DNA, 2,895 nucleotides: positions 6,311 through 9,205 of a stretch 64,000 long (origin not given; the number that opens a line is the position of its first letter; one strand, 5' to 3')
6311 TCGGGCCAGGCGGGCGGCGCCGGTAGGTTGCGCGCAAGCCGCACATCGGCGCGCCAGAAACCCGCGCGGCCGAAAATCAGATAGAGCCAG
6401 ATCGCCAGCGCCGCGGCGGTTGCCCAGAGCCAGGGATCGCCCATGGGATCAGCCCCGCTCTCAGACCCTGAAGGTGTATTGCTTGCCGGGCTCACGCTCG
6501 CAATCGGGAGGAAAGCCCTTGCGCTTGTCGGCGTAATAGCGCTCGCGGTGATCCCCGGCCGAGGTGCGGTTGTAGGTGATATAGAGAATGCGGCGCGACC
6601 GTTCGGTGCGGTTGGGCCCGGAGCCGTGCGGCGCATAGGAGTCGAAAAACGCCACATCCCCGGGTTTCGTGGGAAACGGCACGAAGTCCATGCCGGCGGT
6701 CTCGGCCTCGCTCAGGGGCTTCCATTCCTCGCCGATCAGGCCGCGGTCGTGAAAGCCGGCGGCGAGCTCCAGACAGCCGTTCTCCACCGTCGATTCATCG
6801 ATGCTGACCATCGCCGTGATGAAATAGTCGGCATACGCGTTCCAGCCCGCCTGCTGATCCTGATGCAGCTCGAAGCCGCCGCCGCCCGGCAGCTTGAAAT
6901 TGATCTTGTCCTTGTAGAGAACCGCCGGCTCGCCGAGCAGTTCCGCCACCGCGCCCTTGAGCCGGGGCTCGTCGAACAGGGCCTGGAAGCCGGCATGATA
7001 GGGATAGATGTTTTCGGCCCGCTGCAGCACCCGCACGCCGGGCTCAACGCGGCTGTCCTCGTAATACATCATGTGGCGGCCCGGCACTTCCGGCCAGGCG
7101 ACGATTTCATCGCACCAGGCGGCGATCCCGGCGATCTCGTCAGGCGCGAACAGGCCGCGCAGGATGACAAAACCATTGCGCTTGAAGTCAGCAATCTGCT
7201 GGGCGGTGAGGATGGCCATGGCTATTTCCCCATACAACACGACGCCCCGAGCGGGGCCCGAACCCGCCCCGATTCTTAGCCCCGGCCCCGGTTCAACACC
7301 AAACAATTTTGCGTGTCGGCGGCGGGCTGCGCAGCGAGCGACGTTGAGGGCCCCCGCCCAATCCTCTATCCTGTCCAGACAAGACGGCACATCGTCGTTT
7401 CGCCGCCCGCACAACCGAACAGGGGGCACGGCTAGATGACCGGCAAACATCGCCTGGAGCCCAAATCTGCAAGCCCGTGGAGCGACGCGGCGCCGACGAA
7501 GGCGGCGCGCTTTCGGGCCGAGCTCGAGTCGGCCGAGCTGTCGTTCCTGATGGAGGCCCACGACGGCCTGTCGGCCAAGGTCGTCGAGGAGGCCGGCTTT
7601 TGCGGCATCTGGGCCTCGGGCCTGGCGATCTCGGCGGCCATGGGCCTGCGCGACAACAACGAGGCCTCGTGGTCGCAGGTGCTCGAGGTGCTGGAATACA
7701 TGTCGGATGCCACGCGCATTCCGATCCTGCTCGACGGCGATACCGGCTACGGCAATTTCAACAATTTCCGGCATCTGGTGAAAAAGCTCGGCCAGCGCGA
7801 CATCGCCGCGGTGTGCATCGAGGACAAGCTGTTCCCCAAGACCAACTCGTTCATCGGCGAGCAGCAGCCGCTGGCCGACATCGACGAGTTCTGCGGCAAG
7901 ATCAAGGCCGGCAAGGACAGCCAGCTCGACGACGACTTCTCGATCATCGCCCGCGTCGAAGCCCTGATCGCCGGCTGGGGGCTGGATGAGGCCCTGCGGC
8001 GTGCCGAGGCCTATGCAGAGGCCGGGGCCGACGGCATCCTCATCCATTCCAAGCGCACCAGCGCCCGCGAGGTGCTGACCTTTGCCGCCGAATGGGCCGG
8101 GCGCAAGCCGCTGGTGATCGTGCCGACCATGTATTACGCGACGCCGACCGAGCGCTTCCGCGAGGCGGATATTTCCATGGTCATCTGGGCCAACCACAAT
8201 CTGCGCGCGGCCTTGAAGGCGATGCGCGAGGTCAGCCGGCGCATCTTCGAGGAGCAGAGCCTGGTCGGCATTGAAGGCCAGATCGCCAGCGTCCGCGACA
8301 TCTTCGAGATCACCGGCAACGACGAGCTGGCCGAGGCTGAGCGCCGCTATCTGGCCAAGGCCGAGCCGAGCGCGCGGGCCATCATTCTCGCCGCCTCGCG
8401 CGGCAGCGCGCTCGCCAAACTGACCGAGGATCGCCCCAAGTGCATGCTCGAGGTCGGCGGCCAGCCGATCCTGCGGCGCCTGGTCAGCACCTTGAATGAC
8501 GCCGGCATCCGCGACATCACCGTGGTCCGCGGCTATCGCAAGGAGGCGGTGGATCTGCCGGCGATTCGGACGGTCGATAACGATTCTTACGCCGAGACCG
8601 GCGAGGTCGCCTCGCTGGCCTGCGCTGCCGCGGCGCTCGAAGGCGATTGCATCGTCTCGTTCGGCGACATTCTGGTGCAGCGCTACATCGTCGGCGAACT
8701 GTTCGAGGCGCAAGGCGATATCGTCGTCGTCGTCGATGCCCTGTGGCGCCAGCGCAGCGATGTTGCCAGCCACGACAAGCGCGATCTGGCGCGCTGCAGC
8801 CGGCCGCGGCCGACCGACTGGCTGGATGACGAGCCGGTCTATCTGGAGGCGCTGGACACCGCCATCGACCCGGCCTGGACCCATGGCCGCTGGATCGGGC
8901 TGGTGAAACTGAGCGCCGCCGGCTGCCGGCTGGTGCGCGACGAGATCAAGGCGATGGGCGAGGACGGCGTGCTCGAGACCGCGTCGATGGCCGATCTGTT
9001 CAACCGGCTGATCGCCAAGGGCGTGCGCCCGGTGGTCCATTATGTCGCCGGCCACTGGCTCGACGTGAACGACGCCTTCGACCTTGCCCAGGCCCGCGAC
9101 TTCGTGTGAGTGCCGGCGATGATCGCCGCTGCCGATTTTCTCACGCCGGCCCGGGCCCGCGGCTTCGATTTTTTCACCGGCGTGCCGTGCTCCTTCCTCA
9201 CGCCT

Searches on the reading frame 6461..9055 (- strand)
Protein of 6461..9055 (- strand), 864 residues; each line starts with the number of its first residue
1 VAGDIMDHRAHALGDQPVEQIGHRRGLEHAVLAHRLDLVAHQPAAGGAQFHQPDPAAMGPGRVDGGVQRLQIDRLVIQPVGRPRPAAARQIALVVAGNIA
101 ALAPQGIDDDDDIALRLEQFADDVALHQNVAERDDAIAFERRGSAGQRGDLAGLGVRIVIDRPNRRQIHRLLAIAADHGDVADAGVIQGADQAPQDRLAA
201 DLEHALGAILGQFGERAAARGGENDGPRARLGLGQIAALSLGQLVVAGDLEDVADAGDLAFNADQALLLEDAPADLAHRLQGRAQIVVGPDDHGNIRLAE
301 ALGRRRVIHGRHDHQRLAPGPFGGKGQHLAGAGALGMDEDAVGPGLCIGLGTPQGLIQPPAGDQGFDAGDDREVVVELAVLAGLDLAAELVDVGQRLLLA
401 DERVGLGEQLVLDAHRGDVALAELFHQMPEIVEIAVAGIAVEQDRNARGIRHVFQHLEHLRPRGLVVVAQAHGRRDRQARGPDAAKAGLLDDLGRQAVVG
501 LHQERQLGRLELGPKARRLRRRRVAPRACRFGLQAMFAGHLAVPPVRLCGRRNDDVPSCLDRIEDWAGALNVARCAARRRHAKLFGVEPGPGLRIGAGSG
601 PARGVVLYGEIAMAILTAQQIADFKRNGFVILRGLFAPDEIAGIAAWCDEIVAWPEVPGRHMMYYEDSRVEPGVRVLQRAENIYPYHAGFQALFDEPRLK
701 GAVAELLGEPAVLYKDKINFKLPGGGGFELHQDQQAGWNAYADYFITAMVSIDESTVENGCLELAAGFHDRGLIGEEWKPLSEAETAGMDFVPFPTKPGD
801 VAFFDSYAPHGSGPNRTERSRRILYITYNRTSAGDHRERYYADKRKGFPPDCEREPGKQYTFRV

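Call 54: search_protein_families(library=pfam, proteins=[window:6461-9055:-], max_evalue=0.00001)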
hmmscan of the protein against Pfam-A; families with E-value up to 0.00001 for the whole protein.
window:6461-9055:- (864 aa): 1 family
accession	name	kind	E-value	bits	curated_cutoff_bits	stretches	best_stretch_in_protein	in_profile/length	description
PF05721.19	PhyH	-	2.3e-28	100.4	22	1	624-822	1-212/213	Phytanoyl-CoA dioxygenase (PhyH)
